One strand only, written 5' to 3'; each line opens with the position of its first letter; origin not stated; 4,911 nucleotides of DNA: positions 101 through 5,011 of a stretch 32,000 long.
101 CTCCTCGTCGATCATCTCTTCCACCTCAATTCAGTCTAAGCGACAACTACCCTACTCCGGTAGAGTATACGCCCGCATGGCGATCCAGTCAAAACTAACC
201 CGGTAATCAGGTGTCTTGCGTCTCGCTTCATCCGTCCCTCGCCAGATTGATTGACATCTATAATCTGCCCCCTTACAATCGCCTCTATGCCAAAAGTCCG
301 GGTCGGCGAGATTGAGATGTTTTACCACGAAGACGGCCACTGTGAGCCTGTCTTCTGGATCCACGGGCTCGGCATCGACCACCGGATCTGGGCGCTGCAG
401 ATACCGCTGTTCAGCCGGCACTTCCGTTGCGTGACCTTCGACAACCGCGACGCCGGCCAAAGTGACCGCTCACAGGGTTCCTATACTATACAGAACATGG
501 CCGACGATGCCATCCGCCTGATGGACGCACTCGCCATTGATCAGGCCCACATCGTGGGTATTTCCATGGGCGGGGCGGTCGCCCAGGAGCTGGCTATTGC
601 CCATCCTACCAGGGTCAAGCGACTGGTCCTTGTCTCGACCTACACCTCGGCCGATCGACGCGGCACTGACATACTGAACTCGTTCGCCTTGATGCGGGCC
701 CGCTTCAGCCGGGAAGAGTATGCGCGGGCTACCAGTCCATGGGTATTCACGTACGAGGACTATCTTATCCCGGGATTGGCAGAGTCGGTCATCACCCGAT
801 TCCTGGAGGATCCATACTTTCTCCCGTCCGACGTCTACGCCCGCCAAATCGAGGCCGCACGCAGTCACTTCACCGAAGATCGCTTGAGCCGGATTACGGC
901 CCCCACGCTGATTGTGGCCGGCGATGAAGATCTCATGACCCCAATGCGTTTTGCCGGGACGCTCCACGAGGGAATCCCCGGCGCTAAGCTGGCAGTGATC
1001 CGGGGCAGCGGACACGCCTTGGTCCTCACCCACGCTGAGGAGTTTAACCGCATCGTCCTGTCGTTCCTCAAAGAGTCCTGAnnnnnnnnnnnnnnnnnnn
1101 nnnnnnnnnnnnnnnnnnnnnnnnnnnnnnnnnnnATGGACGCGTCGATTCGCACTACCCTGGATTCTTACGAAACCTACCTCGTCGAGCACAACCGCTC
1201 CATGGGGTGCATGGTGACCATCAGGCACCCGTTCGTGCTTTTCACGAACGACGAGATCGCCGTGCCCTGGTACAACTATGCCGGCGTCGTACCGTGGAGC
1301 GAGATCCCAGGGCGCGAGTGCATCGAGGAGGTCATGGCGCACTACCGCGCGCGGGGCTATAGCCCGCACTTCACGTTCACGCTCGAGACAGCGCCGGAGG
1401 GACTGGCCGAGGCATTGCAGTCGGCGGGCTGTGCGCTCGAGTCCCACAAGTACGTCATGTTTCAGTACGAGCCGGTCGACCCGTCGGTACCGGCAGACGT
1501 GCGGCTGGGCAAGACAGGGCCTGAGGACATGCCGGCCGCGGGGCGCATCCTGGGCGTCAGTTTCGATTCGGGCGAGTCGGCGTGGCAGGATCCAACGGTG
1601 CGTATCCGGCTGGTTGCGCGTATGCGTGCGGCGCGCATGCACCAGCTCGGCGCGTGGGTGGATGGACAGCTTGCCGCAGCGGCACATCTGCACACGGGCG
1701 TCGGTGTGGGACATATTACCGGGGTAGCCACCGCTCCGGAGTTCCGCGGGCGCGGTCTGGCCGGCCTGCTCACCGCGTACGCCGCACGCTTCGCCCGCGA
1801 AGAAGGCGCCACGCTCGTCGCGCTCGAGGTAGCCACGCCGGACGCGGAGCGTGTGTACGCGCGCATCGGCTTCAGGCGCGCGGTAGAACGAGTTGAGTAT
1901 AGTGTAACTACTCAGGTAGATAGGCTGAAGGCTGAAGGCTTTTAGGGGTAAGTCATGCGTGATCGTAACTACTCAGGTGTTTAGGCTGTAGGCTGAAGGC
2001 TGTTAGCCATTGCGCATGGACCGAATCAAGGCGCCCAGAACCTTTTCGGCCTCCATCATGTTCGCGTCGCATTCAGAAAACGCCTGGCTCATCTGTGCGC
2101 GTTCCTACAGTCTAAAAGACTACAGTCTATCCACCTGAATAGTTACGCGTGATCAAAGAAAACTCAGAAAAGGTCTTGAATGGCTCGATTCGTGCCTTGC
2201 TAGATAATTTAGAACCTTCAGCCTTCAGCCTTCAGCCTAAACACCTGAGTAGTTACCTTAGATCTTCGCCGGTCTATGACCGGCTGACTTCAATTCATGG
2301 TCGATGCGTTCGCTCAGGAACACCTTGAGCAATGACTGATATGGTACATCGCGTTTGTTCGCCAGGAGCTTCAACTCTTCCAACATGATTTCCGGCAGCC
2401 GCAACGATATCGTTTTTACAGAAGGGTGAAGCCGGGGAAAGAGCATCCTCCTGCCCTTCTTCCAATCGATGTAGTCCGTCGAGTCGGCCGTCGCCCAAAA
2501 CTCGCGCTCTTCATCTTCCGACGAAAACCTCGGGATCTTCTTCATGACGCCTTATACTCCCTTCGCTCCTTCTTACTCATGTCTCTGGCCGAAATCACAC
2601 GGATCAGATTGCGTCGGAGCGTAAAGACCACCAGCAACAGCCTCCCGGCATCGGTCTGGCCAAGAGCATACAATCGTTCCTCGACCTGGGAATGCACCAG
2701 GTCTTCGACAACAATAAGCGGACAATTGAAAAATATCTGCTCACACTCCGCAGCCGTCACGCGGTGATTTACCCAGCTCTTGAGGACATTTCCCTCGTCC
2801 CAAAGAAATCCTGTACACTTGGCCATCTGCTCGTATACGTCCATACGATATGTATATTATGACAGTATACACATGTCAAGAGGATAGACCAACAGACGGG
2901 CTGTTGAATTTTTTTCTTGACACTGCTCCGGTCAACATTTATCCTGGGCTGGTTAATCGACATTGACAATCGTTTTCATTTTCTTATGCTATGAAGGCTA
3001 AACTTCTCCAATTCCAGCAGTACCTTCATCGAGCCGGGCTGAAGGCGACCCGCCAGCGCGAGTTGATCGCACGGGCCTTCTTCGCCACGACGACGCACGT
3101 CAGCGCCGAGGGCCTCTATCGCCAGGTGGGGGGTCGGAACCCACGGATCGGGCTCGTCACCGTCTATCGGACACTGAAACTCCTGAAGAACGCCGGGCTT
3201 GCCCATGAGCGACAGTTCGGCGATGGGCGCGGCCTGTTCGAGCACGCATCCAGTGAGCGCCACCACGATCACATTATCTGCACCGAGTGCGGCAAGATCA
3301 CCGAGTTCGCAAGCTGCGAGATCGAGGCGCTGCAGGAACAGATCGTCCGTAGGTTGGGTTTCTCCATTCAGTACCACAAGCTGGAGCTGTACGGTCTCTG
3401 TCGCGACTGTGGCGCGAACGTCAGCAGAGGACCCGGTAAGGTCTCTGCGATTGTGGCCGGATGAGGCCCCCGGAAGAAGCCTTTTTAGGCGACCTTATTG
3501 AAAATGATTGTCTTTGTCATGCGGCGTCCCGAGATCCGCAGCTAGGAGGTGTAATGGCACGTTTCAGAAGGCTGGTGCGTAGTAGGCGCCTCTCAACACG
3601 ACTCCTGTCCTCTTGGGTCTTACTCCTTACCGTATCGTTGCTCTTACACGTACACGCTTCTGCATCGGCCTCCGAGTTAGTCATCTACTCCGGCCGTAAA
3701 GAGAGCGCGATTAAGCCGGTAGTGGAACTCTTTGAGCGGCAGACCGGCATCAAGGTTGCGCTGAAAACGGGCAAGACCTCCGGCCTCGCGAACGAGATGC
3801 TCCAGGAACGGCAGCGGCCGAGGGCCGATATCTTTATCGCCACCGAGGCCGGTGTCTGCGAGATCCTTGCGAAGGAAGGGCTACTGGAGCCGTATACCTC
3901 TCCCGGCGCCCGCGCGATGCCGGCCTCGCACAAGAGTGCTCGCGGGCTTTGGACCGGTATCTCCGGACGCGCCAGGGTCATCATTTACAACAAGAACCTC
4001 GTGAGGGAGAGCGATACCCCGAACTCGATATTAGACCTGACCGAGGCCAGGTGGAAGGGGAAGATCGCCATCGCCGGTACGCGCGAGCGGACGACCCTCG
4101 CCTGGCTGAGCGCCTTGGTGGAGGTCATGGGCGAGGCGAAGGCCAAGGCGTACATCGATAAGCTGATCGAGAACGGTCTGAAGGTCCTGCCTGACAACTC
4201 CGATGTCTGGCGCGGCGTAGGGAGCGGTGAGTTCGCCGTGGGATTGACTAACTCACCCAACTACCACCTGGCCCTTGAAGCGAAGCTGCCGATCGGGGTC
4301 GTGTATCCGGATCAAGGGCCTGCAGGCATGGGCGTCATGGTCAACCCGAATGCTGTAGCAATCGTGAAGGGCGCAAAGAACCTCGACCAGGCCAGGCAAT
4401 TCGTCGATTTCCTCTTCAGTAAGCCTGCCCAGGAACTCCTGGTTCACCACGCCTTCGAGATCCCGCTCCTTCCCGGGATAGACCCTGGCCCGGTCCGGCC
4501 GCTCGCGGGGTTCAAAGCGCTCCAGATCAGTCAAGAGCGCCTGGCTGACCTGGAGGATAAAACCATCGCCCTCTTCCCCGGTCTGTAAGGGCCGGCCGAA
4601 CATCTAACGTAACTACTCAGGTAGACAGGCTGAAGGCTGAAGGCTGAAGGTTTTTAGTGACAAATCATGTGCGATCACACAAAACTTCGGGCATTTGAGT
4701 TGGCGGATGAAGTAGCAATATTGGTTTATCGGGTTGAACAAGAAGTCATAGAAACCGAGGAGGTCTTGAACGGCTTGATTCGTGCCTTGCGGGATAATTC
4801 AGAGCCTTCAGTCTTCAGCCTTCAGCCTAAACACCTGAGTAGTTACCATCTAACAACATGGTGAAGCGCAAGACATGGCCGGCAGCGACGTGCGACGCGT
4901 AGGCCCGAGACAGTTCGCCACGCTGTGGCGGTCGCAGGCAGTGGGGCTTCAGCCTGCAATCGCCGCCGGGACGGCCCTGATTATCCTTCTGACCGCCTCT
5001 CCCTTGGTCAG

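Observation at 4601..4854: TSD-flanked, 42-nt-TIR element carrying a gutted four-helix-bundle (rRNA-IVS-protein-like) ORF inside an operon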

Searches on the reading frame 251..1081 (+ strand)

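Call 9: search_protein_families(library=pfam, proteins=[window:251-1081:+], max_evalue=1)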
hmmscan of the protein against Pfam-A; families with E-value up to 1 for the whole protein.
window:251-1081:+ (276 aa): 11 families
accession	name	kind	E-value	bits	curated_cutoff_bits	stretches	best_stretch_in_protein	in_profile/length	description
PF00561.26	Abhydrolase_1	-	7.7e-29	101.5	25.8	1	33-261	2-244/245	alpha/beta hydrolase fold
PF12697.13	Abhydrolase_6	-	6e-22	79.8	26.3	1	35-267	2-216/217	Alpha/beta hydrolase family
PF12146.15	Hydrolase_4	-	5.2e-14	52.6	27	1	52-258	26-235/239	Serine aminopeptidase, S33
PF08386.16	Abhydrolase_4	-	2.1e-05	25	21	1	214-274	32-92/103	TAP-like protein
PF03096.20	Ndr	-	0.00013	21.3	23.3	1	77-134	79-136/283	Ndr family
PF00756.26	Esterase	-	0.0025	18.1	22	1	99-133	117-153/251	Putative esterase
PF12695.13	Abhydrolase_5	-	0.0031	17.8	27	1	89-138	48-97/164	Alpha/beta hydrolase family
PF02230.22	Abhydrolase_2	-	0.037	14.3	23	0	78-131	88-139/217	Phospholipase/Carboxylesterase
PF00975.26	Thioesterase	-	0.051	14.2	26.4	1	73-156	41-129/226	Thioesterase domain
PF12740.14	PETase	-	0.071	12.9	28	0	209-245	161-198/263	PET hydrolase-like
PF09752.15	ABHD18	-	0.1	12.1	21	1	98-132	176-210/351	Alpha/beta hydrolase domain containing 18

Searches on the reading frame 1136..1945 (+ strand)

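Call 9: search_protein_families(library=pfam, proteins=[window:1136-1945:+], max_evalue=1)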
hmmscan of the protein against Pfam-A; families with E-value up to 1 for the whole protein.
window:1136-1945:+ (269 aa): 10 families
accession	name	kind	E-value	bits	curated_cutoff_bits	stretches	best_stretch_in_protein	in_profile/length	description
PF00583.31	Acetyltransf_1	-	4.7e-13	49.9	20.7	1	148-246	14-116/116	Acetyltransferase (GNAT) family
PF13673.13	Acetyltransf_10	-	2.2e-10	41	23.6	1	158-253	21-114/128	Acetyltransferase (GNAT) domain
PF08445.16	FR47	-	5.4e-09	36.4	22.1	1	180-251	11-82/86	FR47-like protein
PF13508.13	Acetyltransf_7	-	1.2e-08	35.6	27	1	173-247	8-83/84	Acetyltransferase (GNAT) domain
PF13527.13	Acetyltransf_9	-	2.2e-07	31.3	25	1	189-247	70-125/127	Acetyltransferase (GNAT) domain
PF14542.12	Acetyltransf_CG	-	0.00014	22.4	30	1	175-229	6-62/80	GCN5-related N-acetyl-transferase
PF13480.13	Acetyltransf_6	-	0.00026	21.6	22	1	159-228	62-132/143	Acetyltransferase (GNAT) domain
PF24553.2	Rv0428c_C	-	0.0079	16.3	27.2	1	194-248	162-217/224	Probable histone acetyltransferase Rv0428c C-terminal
PF21926.2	FeeM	-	0.027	14.7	27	1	185-256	74-146/158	N-acyl amino acid synthase FeeM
PF12746.13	GNAT_acetyltran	-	0.21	11.6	26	1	176-224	165-213/243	GNAT acetyltransferase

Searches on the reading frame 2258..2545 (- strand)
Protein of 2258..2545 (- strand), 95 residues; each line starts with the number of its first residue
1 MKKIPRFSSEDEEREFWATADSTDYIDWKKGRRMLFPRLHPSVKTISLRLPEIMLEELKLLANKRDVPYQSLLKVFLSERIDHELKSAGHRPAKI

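Call 9: search_protein_families(library=pfam, proteins=[window:2258-2545:-], max_evalue=1)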
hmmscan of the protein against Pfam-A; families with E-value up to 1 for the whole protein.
window:2258-2545:- (95 aa): 1 family
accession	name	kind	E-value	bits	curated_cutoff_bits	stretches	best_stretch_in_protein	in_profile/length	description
PF12441.14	CopG_antitoxin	-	8.2e-32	110.2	28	1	2-79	1-78/79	CopG antitoxin of type II toxin-antitoxin system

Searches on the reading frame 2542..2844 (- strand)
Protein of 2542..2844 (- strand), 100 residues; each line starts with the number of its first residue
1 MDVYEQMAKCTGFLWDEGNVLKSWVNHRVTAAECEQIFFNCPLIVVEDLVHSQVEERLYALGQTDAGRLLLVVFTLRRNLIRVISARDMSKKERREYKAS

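Call 9: search_protein_families(library=pfam, proteins=[window:2542-2844:-], max_evalue=1)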
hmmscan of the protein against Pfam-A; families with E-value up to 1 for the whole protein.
window:2542-2844:- (100 aa): 1 family
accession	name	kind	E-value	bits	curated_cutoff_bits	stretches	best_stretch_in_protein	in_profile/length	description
PF04365.19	BrnT_toxin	-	3.5e-22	79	34.5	1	15-93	1-77/77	Ribonuclease toxin, BrnT, of type II toxin-antitoxin system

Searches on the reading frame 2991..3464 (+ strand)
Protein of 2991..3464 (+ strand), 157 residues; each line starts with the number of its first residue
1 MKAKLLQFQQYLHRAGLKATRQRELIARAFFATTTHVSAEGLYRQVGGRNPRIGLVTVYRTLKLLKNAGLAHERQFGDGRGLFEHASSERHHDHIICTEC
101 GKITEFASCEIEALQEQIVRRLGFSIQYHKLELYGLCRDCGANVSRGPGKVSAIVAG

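Call 9: search_protein_families(library=pfam, proteins=[window:2991-3464:+], max_evalue=1)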
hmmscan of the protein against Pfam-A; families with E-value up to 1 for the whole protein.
window:2991-3464:+ (157 aa): 4 families
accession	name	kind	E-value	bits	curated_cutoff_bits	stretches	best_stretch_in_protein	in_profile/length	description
PF01475.25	FUR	-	1.1e-35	122.9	23.1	1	15-134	2-121/121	Ferric uptake regulator family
PF03604.18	Zn_ribbon_RPAB4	-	0.11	12.7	24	0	90-101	13-24/32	DNA directed RNA polymerase, 7 kDa subunit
PF23477.1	zf_Tbcl_2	-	0.35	11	27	0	94-105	5-16/37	Probable treble clef zinc finger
PF01907.25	Ribosomal_L37e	-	0.54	10.8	27.6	0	91-103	12-24/53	Ribosomal protein L37e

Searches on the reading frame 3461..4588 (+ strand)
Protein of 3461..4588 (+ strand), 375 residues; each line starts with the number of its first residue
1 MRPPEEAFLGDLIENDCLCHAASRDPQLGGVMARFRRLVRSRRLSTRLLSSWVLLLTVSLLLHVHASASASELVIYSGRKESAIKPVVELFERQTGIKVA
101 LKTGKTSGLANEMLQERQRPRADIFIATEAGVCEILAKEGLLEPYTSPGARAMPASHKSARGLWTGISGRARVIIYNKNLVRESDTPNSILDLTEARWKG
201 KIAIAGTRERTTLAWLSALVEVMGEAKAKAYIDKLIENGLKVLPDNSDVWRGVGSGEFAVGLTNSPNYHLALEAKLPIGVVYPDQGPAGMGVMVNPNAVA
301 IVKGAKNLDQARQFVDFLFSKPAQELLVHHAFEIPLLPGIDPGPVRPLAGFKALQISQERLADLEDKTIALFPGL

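Call 9: search_protein_families(library=pfam, proteins=[window:3461-4588:+], max_evalue=1)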
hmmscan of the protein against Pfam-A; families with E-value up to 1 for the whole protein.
window:3461-4588:+ (375 aa): 4 families
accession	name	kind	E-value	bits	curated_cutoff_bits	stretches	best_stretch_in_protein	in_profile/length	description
PF13343.11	SBP_bac_6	-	2.1e-23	83.5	24.6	1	122-336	4-219/245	Bacterial extracellular solute-binding protein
PF01547.30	SBP_bac_1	-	1.3e-19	71.8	26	1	82-325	8-307/307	Bacterial extracellular solute-binding protein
PF13416.11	SBP_bac_8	-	2.5e-19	70.6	27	1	88-339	3-264/279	Bacterial extracellular solute-binding protein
PF13531.11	SBP_bac_11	-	7.3e-17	62.3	25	1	74-332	3-226/227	Bacterial extracellular solute-binding protein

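Call 58: find_homologous_proteins(query=window:3461-4588:+, max_evalue=1e-60)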
Query window:3461-4588:+ (375 aa): 243 proteins with E <= 1e-60 among 8000 candidates; the best 120 are listed.
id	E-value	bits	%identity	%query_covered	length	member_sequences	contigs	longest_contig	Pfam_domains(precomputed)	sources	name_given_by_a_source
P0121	5.4e-209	712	94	88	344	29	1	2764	PF13531.12,PF13416.12,PF13343.12,PF01547.31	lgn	-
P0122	1.3e-199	681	90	92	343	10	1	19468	PF13531.12,PF13416.12,PF13343.12,PF01547.31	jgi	-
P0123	5.9e-197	672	89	92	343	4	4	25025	PF13531.12,PF13416.12,PF13343.12,PF01547.31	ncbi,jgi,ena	-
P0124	4.0e-193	660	92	85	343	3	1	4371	PF13531.12,PF13416.12,PF13343.12,PF01547.31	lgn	-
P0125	1.5e-187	641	84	91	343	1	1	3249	PF13531.12,PF13416.12,PF13343.12,PF01547.31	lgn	-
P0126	1.5e-185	635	83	92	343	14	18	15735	PF13531.12,PF13416.12,PF13343.12,PF01547.31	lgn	-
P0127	2.3e-185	634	83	92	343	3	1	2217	PF13531.12,PF13416.12,PF13343.12,PF01547.31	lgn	-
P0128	6.2e-185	633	83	92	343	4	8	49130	PF13531.12,PF13416.12,PF13343.12,PF01547.31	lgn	-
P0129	7.9e-185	632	83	92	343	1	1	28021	PF13531.12,PF13416.12,PF13343.12,PF01547.31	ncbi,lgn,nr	ncbi:MAG TPA: extracellular solute-binding protein [Patescibacteria group bacterium]|nr:extracellula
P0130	4.5e-184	630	82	91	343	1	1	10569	PF13531.12,PF13416.12,PF13343.12,PF01547.31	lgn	-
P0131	4.2e-183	627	82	92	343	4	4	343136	PF13531.12,PF13416.12,PF13343.12,PF01547.31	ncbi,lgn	-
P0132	1.2e-182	625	87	84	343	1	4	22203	PF13531.12,PF13416.12,PF13343.12,PF01547.31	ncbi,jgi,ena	-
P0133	5.5e-182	623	82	92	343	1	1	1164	PF13531.12,PF13416.12,PF13343.12,PF01547.31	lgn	-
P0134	7.0e-182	623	82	92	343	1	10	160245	PF13531.12,PF13416.12,PF13343.12,PF01547.31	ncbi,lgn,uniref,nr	ncbi:iron(III) ABC transporter iron (III)-binding protein [Candidatus Methylomirabilis lanthanidiphi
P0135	3.1e-180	617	87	83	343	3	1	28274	PF13531.12,PF13416.12,PF13343.12,PF01547.31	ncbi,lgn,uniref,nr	ncbi:extracellular solute-binding protein [Candidatus Methylomirabilis sp.]|uniref:extracellular sol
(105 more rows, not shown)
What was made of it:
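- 3461..4588 (+): Upstream host gene: Fe(III)-type ABC solute-binding protein. Methylomirabilis (call 58).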

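Call 59: find_encoding_contigs(protein=P0122, flank=1500, max_places=2)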
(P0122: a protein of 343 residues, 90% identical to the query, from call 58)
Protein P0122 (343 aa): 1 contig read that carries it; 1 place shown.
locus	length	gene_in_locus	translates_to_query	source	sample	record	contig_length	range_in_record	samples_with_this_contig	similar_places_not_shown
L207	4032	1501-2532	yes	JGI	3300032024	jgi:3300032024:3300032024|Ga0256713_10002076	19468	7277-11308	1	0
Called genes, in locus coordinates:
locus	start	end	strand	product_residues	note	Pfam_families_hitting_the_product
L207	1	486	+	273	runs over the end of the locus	PF13527:Acetyltransf_9 (weak), PF00583:Acetyltransf_1, PF13673:Acetyltransf_10, PF08445:FR47, PF13508:Acetyltransf_7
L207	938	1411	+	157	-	PF01475:FUR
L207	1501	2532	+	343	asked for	PF13531:SBP_bac_11, PF01547:SBP_bac_1, PF13416:SBP_bac_8, PF13343:SBP_bac_6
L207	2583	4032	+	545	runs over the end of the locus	PF00528:BPD_transp_1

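Call 60: find_encoding_contigs(protein=P0123, flank=1500, max_places=2)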
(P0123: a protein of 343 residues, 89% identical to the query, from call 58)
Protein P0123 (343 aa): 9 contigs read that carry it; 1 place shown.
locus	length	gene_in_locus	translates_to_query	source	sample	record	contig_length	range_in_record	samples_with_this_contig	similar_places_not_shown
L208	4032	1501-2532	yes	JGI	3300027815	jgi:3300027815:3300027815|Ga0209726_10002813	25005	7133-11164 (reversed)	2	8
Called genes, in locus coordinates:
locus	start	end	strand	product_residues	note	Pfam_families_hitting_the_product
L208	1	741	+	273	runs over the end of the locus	PF13527:Acetyltransf_9 (weak), PF00583:Acetyltransf_1, PF13673:Acetyltransf_10, PF08445:FR47, PF13508:Acetyltransf_7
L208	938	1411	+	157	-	PF01475:FUR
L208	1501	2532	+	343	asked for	PF13531:SBP_bac_11, PF01547:SBP_bac_1, PF13416:SBP_bac_8, PF13343:SBP_bac_6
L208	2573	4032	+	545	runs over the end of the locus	PF00528:BPD_transp_1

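Call 61: find_encoding_contigs(protein=P0124, flank=1500, max_places=2)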
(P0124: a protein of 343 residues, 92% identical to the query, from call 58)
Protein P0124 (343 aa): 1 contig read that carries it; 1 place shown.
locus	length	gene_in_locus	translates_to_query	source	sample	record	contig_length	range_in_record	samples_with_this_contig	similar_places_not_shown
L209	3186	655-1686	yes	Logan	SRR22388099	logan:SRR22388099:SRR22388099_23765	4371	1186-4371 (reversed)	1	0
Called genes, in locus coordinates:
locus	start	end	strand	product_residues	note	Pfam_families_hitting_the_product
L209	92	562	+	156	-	PF01475:FUR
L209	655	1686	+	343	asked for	PF13531:SBP_bac_11, PF01547:SBP_bac_1, PF13416:SBP_bac_8, PF13343:SBP_bac_6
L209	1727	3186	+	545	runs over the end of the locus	PF00528:BPD_transp_1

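Call 62: find_encoding_contigs(protein=P0134, flank=1500, max_places=2)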
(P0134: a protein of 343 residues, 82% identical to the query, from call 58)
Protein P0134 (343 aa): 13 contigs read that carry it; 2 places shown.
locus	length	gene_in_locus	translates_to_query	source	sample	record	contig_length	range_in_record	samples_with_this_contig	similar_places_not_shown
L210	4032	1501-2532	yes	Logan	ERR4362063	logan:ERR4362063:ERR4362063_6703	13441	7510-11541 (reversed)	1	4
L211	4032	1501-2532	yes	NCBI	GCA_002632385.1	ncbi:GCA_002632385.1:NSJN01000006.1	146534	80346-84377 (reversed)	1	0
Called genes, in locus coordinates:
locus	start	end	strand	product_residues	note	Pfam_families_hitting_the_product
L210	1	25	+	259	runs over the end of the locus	PF13527:Acetyltransf_9 (weak), PF00583:Acetyltransf_1, PF13673:Acetyltransf_10 (weak), PF08445:FR47, PF13508:Acetyltransf_7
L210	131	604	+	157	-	PF01475:FUR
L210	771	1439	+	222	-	PF01786:AOX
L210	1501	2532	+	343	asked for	PF13531:SBP_bac_11, PF01547:SBP_bac_1, PF13416:SBP_bac_8, PF13343:SBP_bac_6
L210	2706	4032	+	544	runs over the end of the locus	PF00528:BPD_transp_1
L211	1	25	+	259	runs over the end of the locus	PF13527:Acetyltransf_9 (weak), PF00583:Acetyltransf_1, PF13673:Acetyltransf_10 (weak), PF08445:FR47, PF13508:Acetyltransf_7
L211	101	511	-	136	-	-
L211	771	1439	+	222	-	PF01786:AOX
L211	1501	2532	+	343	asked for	PF13531:SBP_bac_11, PF01547:SBP_bac_1, PF13416:SBP_bac_8, PF13343:SBP_bac_6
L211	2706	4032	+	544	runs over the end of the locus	PF00528:BPD_transp_1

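Call 85: find_encoding_contigs(protein=P0121, flank=1500, max_places=3)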
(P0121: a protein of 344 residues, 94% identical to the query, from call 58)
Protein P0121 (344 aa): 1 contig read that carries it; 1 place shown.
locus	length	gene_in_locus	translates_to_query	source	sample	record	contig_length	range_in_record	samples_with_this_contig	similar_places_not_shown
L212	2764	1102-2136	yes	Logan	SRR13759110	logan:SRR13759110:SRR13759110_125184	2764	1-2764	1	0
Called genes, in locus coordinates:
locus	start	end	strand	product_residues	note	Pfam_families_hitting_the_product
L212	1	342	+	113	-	?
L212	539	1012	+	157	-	PF01475:FUR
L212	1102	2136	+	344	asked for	PF13531:SBP_bac_11, PF01547:SBP_bac_1, PF13416:SBP_bac_8, PF13343:SBP_bac_6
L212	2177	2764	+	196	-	?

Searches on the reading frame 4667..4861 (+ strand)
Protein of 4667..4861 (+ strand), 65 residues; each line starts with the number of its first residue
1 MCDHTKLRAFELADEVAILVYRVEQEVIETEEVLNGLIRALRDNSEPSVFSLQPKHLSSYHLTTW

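Call 9: search_protein_families(library=pfam, proteins=[window:4667-4861:+], max_evalue=1)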
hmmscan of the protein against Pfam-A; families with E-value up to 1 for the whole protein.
seq(65 aa): 0 families

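Call 10: search_protein_families(library=ncbifam, proteins=[window:4667-4861:+], max_evalue=10)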
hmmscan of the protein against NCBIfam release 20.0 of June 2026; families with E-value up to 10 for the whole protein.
seq(65 aa): 0 families
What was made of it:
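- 4667..4864 (+): The 65-aa read-through ORF as it stands; the native stop is lost and it runs through the right arm into the flank. No Pfam or NCBIfam hit (calls 9, 10).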
